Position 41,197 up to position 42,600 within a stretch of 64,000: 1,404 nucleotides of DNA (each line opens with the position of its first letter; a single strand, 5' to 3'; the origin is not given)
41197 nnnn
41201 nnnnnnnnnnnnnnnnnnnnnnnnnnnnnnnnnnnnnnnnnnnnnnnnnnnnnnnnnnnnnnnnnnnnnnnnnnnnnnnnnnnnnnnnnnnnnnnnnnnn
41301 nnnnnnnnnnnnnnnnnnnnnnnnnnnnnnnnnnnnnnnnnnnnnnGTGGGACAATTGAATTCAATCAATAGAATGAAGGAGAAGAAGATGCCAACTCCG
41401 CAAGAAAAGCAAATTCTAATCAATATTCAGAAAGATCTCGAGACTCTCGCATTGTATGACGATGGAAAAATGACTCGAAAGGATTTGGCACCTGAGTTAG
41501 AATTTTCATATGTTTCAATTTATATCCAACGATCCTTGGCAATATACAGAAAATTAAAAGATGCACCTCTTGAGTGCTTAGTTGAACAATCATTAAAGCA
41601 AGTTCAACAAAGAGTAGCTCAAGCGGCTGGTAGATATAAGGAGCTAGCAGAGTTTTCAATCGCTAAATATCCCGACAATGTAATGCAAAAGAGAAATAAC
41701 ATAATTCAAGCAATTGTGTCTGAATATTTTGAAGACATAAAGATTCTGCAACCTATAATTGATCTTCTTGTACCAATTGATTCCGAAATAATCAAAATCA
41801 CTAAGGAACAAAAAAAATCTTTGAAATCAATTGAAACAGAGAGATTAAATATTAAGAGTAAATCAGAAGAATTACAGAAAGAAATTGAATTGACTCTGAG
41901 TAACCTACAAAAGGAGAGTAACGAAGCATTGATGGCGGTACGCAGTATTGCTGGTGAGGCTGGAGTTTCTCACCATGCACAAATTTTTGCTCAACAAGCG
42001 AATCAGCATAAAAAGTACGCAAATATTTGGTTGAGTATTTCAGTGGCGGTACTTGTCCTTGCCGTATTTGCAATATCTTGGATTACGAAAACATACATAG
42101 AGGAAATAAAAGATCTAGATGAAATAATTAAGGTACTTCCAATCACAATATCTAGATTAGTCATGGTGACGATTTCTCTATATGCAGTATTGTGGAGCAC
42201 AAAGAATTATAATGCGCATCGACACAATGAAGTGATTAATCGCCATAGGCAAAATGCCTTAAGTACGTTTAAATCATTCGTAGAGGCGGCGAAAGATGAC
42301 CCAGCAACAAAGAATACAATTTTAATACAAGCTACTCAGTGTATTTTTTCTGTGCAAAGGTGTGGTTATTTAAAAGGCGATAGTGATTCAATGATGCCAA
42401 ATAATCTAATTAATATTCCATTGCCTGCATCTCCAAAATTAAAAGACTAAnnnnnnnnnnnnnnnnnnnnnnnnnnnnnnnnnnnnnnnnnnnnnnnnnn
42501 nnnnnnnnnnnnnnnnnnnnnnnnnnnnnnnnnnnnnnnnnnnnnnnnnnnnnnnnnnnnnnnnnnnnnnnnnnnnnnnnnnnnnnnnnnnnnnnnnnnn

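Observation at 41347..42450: Cassette cargo: coiled-coil + two-TM-hairpin protein with SLATT-like architecture, a candidate membrane-disrupting effector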

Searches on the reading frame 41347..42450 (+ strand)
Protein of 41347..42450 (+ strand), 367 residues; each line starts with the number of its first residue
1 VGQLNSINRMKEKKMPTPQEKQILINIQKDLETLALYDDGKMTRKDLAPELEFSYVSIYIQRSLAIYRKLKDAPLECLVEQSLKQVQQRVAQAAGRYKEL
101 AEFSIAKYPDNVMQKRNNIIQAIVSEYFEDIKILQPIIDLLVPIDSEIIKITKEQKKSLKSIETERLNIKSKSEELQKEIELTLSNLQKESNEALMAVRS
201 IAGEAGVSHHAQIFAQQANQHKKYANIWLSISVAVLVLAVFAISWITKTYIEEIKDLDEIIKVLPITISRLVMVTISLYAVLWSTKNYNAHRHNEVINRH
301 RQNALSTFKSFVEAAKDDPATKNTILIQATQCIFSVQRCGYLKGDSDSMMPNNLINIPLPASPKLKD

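Call 4: search_protein_families(library=pfam, proteins=[window:41347-42450:+], max_evalue=10)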
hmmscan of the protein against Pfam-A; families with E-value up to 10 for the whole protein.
window:41347-42450:+ (367 aa): 5 families
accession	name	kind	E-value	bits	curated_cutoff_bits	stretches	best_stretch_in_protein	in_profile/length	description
PF19658.4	DUF6161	-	0.00017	21.5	27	1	141-346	13-214/216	Family of unknown function (DUF6161)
PF20990.2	DUF2207_C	-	0.008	16.3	33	1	148-277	59-175/247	Predicted membrane protein (DUF2207) C-terminal domain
PF03462.23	PCRF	-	0.066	13.4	24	1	150-217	56-121/194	PCRF domain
PF06979.18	TMEM70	-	0.21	12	22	1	217-313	46-131/157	TMEM70/TMEM186/TMEM223 protein family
PF10272.14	Tmpp129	-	0.47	10.2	27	1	231-331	45-144/349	Putative transmembrane protein precursor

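Call 5: search_protein_families(library=padloc, proteins=[window:41347-42450:+], max_evalue=10)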
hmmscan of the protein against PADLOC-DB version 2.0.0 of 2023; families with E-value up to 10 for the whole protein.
window:41347-42450:+ (367 aa): 0 families

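Call 6: find_homologous_proteins(query=window:41347-42450:+)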
Query window:41347-42450:+ (367 aa): 39 proteins with E <= 0.001 among 4897 candidates.
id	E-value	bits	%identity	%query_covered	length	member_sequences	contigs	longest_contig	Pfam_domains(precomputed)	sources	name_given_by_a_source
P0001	1.4e-221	753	100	96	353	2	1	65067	-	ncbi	-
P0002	5.3e-49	186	34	87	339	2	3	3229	-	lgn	-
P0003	2.7e-48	183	33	92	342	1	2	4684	-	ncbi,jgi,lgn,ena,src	-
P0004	3.6e-47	180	33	87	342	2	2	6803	-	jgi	jgi:hypothetical protein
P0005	1.3e-46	178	33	90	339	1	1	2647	-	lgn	-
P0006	5.8e-42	163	32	92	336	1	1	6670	-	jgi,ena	-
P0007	6.5e-42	162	34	83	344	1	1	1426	-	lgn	-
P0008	1.4e-41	161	31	87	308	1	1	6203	-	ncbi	ncbi:MAG: hypothetical protein WD733_06030 [Bryobacterales bacterium]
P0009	3.9e-39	153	33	90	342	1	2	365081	-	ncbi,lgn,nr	ncbi:MAG: hypothetical protein HYY96_02250 [Candidatus Tectomicrobia bacterium]|nr:hypothetical prot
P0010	1.3e-38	152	29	92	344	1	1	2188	-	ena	-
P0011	5.2e-38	150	29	92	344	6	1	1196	-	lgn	-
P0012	7.0e-38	149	31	85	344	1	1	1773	-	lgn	-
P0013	7.8e-38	149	30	92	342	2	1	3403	-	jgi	jgi:hypothetical protein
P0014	2.4e-37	147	30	92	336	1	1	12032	-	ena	-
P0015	4.8e-37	146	30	92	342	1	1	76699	-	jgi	jgi:hypothetical protein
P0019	4.3e-33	133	27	85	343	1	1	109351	-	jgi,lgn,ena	-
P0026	1.8e-25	108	36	51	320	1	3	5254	-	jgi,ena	-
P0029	8.3e-24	103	28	83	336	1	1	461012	-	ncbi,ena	-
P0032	4.3e-20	91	33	50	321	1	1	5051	-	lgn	-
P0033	4.7e-20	91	32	46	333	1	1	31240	-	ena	-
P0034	8.3e-20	90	25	81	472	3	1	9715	-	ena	-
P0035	1.3e-19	89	31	50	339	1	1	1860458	-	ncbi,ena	-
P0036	3.3e-19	88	27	83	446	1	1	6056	-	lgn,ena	-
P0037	2.1e-17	82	33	59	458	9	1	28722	-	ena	-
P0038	1.0e-11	63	23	85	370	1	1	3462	-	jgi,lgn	-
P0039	2.2e-11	62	27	67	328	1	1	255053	-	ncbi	-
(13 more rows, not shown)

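Call 7: search_protein_families(library=ncbifam, proteins=[window:41347-42450:+], max_evalue=10)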
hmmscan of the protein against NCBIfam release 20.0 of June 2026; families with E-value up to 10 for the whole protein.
window:41347-42450:+ (367 aa): 2 families
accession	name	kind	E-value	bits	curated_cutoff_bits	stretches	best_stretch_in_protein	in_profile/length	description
NF053724.1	Rv3103c_Nterm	equivalog_domain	0.022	14.7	50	1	229-263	12-46/69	Rv3103c family proline-rich protein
NF008960.0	PRK12303.1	equivalog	0.05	13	383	1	103-178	85-158/192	tumor necrosis factor alpha-inducing protein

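Call 8: search_protein_families(library=phrogs, proteins=[window:41347-42450:+], max_evalue=1)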
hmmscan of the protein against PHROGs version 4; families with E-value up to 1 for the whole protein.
window:41347-42450:+ (367 aa): 4 families
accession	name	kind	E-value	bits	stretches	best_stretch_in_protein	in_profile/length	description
phrog_32096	-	moron, auxiliary metabolic gene and host takeover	0.027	15.8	1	227-294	5-69/95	membrane protein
phrog_36941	-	head and packaging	0.19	13.1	0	149-208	26-85/162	head maturation protease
phrog_18981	-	unknown function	0.22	12.8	0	235-264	14-44/60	-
phrog_27708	-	unknown function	0.28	11.9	1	153-230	6-84/213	-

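Call 10: search_protein_families(library=pfam, alignment_id=A1, max_evalue=0.01)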
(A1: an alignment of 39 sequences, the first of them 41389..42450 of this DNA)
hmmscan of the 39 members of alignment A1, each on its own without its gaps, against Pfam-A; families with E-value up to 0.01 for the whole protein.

A. member 1, window:41389-42450:+ (353 aa): 2 families
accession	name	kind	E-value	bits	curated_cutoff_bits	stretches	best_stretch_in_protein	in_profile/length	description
PF19658.4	DUF6161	-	9.9e-05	22.3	27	1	127-332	13-214/216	Family of unknown function (DUF6161)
PF20990.2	DUF2207_C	-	0.0075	16.4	33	1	134-263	59-175/247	Predicted membrane protein (DUF2207) C-terminal domain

B. families by the number of members that match (of 39 scanned): 23 families
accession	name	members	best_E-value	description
PF19658.4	DUF6161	3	9.9e-05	Family of unknown function (DUF6161)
PF20990.2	DUF2207_C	3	0.0019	Predicted membrane protein (DUF2207) C-terminal domain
PF00664.28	ABC_membrane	2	0.0035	ABC transporter transmembrane region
PF25592.1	DUF7937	2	0.008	Domain of unknown function (DUF7937)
PF10376.14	Mei5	1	0.00097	Double-strand recombination repair protein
PF01442.23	Apolipoprotein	1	0.0016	Apolipoprotein A1/A4/E domain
PF04791.21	LMBR1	1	0.0025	LMBR1-like membrane protein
PF05425.18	CopD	1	0.003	Copper resistance protein D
PF04108.17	ATG17_like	1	0.0037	Autophagy protein ATG17-like domain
PF04012.17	PspA_IM30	1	0.0041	PspA/IM30 family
PF10814.13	CwsA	1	0.0044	Cell wall synthesis protein CwsA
PF20563.3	DUF6773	1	0.0052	Family of unknown function (DUF6773)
PF15035.11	Rootletin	1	0.0055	Ciliary rootlet component, centrosome cohesion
PF09675.16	Chlamy_scaf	1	0.0056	Chlamydia-phage Chp2 scaffold (Chlamy_scaf)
PF11127.14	YgaP-like_TM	1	0.0058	Inner membrane protein YgaP-like, transmembrane domain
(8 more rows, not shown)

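Call 11: search_protein_families(library=padloc, alignment_id=A1, max_evalue=0.1)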
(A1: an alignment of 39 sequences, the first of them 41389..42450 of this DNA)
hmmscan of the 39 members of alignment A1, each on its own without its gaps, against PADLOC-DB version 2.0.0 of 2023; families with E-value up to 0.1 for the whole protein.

A. member 1, window:41389-42450:+ (353 aa): 0 families

B. families by the number of members that match (of 39 scanned): 22 families
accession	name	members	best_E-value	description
PDLC03841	LeoBC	10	2.7e-07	-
PDLC02354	AbiZ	6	1.9e-05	AbiZ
PDLC03839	LeoA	2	2.9e-05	-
PDLC00551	JetC2|JetC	2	0.003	DUF3584 domain; MukB-like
PDLC00581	JetC3|JetC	2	0.0097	DUF3584 domain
PDLC04890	PDC-S06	1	0.00054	-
PDLC02741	PbeC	1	0.0044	PbeC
PDLC00509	JetC1|JetC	1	0.0045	DUF3584 domain; MukB-like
PDLC01020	Csm5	1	0.0047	CRISPR type III-A/MTUBE-associated RAMP protein Csm5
PDLC04595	PDC-M35B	1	0.0065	-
PDLC02730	PbeC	1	0.0081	PbeC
PDLC01240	Cas12a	1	0.0096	Cas12a_M57_V-A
PDLC02749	PbeC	1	0.0099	PbeC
PDLC00582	JetC3|JetC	1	0.012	DUF3584 domain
PDLC02722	PbeC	1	0.025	PbeC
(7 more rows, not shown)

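Call 12: search_protein_families(library=padloc, proteins=[P0026, P0029, P0032, P0033, P0034, P0035, P0036, P0037, P0038, P0039], max_evalue=0.01)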
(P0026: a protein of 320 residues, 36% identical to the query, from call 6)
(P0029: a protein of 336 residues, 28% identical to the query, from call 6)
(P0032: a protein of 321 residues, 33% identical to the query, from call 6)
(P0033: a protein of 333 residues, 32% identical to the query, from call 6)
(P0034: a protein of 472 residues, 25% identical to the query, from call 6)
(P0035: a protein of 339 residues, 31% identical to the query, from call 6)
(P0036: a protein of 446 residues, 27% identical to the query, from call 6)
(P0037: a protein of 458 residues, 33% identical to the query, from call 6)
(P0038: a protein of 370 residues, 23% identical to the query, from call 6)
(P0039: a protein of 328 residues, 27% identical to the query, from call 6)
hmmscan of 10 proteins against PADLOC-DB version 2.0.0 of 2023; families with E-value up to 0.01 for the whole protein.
P0026 (320 aa): 1 family
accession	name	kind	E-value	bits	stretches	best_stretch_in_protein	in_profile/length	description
PDLC02354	AbiZ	-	0.0059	14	1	33-239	133-321/398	AbiZ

P0029 (336 aa): 0 families

P0032 (321 aa): 2 families
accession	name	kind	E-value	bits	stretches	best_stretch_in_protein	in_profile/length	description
PDLC02354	AbiZ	-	2.4e-05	21.9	1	37-254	133-337/398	AbiZ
PDLC04595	PDC-M35B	-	0.0065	14.6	0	40-130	7-95/149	-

P0033 (333 aa): 1 family
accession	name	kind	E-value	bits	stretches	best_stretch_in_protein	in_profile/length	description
PDLC02354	AbiZ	-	7.8e-05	20.2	1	84-265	165-336/398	AbiZ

P0034 (472 aa): 3 families
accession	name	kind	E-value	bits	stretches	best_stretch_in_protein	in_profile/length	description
PDLC03839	LeoA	-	3.8e-05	21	1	192-436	290-526/559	-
PDLC03841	LeoBC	-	0.00021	18.6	1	178-408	296-527/601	-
PDLC02749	PbeC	-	0.0099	12.4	0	179-301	357-474/636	PbeC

P0035 (339 aa): 1 family
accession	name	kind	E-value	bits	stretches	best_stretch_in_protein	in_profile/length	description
PDLC02354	AbiZ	-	1.9e-05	22.2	1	57-272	135-337/398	AbiZ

P0036 (446 aa): 1 family
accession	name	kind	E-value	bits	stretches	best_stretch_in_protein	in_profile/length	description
PDLC03839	LeoA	-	2.9e-05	21.4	1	190-407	306-523/559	-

P0037 (458 aa): 1 family
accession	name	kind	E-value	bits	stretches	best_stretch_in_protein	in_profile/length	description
PDLC02354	AbiZ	-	0.00053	17.5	1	239-332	190-288/398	AbiZ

P0038 (370 aa): 0 families

P0039 (328 aa): 0 families

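Call 25: find_encoding_contigs(protein=P0001, flank=10000, max_places=3)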
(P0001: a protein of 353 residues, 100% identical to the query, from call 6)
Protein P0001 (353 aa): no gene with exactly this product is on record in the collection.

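Call 26: search_dna_similar(query=window:41389-42450:+, collection=plasmids, mode=protein, max_evalue=0.01)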
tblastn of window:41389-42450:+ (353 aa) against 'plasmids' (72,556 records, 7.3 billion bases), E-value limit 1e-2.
Records with a match: 19; places in all: 19; records where one place covers at least 80% of the query: 1.
Best place of each record, by identity: <60% 19.
By first word of the organism name: Piscirickettsia 18; Vibrio 1.
By predicted mobility (MOB-suite, as given by PLSDB): non-mobilizable 19.
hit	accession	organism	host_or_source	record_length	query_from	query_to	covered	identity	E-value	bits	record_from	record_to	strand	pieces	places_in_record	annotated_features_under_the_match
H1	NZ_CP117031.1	Vibrio tubiashii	Babylonia areolata,bacterial pure ...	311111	9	332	92%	23.5%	8e-17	89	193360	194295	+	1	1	hypothetical protein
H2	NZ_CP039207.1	Piscirickettsia salmonis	Salmo salar,cell culture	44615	249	336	25%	32.6%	9e-3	46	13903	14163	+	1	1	hypothetical protein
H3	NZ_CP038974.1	Piscirickettsia salmonis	Salmo salar,cell culture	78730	249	336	25%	32.6%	9e-3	46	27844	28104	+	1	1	hypothetical protein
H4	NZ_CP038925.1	Piscirickettsia salmonis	Salmo salar,cell culture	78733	249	336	25%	32.6%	9e-3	46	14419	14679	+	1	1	hypothetical protein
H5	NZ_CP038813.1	Piscirickettsia salmonis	Oncorhynchus kisutch,cell culture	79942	249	336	25%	32.6%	9e-3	46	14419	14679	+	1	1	hypothetical protein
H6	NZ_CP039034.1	Piscirickettsia salmonis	Salmo salar,cell culture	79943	249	336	25%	32.6%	9e-3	46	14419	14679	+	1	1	hypothetical protein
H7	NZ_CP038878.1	Piscirickettsia salmonis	Salmo salar,cell culture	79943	249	336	25%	32.6%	9e-3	46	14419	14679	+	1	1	hypothetical protein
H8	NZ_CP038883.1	Piscirickettsia salmonis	Oncorhynchus kisutch,cell culture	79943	249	336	25%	32.6%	9e-3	46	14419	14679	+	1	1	hypothetical protein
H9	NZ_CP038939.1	Piscirickettsia salmonis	Salmo salar,cell culture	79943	249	336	25%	32.6%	9e-3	46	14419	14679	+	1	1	hypothetical protein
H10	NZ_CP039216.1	Piscirickettsia salmonis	Salmo salar,cell culture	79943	249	336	25%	32.6%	9e-3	46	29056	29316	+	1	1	hypothetical protein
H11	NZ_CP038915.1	Piscirickettsia salmonis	Oncorhynchus kisutch,cell culture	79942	249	336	25%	32.6%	9e-3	46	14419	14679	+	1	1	hypothetical protein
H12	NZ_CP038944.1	Piscirickettsia salmonis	Salmo salar,cell culture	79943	249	336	25%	32.6%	9e-3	46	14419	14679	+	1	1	hypothetical protein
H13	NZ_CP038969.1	Piscirickettsia salmonis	Salmo salar,cell culture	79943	249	336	25%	32.6%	9e-3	46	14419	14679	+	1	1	hypothetical protein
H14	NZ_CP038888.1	Piscirickettsia salmonis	Salmo salar,cell culture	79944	249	336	25%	32.6%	9e-3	46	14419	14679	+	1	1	hypothetical protein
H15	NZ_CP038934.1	Piscirickettsia salmonis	Oncorhynchus mykiss,cell culture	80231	249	336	25%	32.6%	9e-3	46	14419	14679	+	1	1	hypothetical protein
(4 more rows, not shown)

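Call 27: search_dna_similar(query=window:41389-42450:+, collection=phages, mode=protein, max_evalue=0.01)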
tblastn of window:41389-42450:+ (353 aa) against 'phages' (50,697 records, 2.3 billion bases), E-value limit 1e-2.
No match.

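Call 28: get_annotated_region(hit=H1, flank=10000)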
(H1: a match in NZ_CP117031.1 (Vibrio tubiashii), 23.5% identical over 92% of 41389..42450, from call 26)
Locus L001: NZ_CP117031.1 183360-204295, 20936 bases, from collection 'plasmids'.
description: Vibrio tubiashii strain FP17 plasmid pFP31, complete sequence
organism: Vibrio tubiashii (NCBI taxid 29498)
taxonomy: Bacteria; Pseudomonadota; Gammaproteobacteria; Vibrionales; Vibrionaceae; Vibrio; Vibrio tubiashii
host: -; source: Babylonia areolata,bacterial pure culture; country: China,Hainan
typing (MOB-suite, as given by PLSDB): non-mobilizable; mating-pair formation MPF_F
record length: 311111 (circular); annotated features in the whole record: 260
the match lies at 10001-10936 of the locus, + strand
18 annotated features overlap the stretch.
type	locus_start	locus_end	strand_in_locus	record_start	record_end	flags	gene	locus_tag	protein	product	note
CDS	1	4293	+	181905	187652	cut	hhe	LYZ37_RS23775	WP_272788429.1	DUF4011 domain-containing anti-phage protein Hhe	GO:0051607 - defense response to virus [Evidence IEA]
CDS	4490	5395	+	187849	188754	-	-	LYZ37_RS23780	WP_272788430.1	hypothetical protein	-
CDS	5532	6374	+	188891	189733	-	-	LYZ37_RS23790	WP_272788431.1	hypothetical protein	-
CDS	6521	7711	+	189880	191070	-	-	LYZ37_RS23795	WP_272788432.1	HEPN-associated N-terminal domain-containing protein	-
CDS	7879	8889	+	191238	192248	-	-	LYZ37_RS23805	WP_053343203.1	5'-nucleotidase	-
CDS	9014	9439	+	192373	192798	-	-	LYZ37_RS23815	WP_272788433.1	hypothetical protein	-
CDS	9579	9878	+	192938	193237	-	-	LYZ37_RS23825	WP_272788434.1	hypothetical protein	-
CDS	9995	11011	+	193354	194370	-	-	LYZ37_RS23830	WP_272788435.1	hypothetical protein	-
CDS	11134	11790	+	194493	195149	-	-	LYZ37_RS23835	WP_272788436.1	GIY-YIG nuclease family protein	-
CDS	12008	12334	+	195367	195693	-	-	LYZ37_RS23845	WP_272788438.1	hypothetical protein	-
CDS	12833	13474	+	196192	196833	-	-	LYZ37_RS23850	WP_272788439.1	hypothetical protein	-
CDS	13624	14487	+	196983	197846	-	-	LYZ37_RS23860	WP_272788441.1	bacteriophage abortive infection AbiH family protein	-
CDS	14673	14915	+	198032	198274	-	-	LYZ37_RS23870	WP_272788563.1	hypothetical protein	-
CDS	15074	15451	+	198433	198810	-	-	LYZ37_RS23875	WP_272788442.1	hypothetical protein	-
CDS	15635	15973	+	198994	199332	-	-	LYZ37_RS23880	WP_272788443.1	hypothetical protein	-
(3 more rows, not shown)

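Call 29: get_annotated_region(hit=H5, flank=8000)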
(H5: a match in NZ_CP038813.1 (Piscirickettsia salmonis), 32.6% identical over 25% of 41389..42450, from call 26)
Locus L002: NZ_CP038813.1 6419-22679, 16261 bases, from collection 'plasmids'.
description: Piscirickettsia salmonis strain Psal-001 plasmid unnamed2, complete sequence
organism: Piscirickettsia salmonis (NCBI taxid 1238)
taxonomy: Bacteria; Pseudomonadota; Gammaproteobacteria; Thiotrichales; Piscirickettsiaceae; Piscirickettsia; Piscirickettsia salmonis
host: -; source: Oncorhynchus kisutch,cell culture; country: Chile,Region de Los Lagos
typing (MOB-suite, as given by PLSDB): non-mobilizable
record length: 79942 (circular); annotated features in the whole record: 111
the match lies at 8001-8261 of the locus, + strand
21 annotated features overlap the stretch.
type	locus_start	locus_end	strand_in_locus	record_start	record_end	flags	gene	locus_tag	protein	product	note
CDS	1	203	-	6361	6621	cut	-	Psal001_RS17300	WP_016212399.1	hypothetical protein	-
CDS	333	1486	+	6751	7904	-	-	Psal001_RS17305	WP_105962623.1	IS3 family transposase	-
CDS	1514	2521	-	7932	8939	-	-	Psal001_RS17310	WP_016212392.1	hypothetical protein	-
CDS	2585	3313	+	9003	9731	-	-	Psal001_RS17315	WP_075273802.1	IS6-like element ISPsa2 family transposase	GO:0006313 - DNA transposition [Evidence IEA]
CDS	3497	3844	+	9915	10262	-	-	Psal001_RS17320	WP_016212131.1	hypothetical protein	-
CDS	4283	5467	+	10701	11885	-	-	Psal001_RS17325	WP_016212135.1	PrpF domain-containing protein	-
CDS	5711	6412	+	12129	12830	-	-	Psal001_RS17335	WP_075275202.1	IS30 family transposase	-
CDS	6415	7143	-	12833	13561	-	-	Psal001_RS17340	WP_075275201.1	IS6 family transposase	-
CDS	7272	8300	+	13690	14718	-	-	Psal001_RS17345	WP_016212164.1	hypothetical protein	-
CDS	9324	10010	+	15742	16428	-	-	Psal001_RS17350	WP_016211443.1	Fic family protein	-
CDS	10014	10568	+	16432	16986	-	-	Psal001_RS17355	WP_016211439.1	recombinase family protein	GO:0006310 - DNA recombination [Evidence IEA]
CDS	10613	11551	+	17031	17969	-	-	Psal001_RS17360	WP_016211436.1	Fic family protein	-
CDS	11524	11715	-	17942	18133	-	-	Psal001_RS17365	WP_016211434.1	hypothetical protein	-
CDS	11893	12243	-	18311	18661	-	-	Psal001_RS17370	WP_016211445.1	hypothetical protein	-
CDS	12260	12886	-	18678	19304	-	-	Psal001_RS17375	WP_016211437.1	zinc-ribbon domain-containing protein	-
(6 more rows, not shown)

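Call 31: search_protein_representatives(alignment_id=A1)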
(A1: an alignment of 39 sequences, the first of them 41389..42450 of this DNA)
Query: 39 sequences, 342 profile positions. Proteins with E-value up to 0.001 (for the whole library): 4994; up to 1e-10: 4039; up to 1e-30: 2322. The best 150 are listed.
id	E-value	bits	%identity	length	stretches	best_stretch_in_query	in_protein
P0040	9.2e-132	456.0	-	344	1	1-340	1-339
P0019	3.6e-129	447.5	-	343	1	2-341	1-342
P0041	2.4e-127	441.4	-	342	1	2-339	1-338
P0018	3.7e-117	408.0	-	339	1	3-340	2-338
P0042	1.7e-115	402.5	-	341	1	2-339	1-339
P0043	1.2e-114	399.7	-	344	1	4-339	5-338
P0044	2.8e-113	395.2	-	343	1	2-340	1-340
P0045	1.4e-112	392.9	-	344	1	2-340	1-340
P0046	3.0e-112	391.8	-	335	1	5-340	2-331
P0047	4.8e-112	391.1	-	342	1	2-339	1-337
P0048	1.9e-111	389.2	-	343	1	4-339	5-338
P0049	2.1e-111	389.0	-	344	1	2-336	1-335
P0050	2.0e-109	382.5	-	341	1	2-340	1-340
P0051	4.7e-109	381.3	-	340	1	5-340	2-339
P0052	3.7e-108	378.4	-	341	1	3-341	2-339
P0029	3.2e-103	362.1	-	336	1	1-339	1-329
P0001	5.3e-100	351.5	-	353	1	7-339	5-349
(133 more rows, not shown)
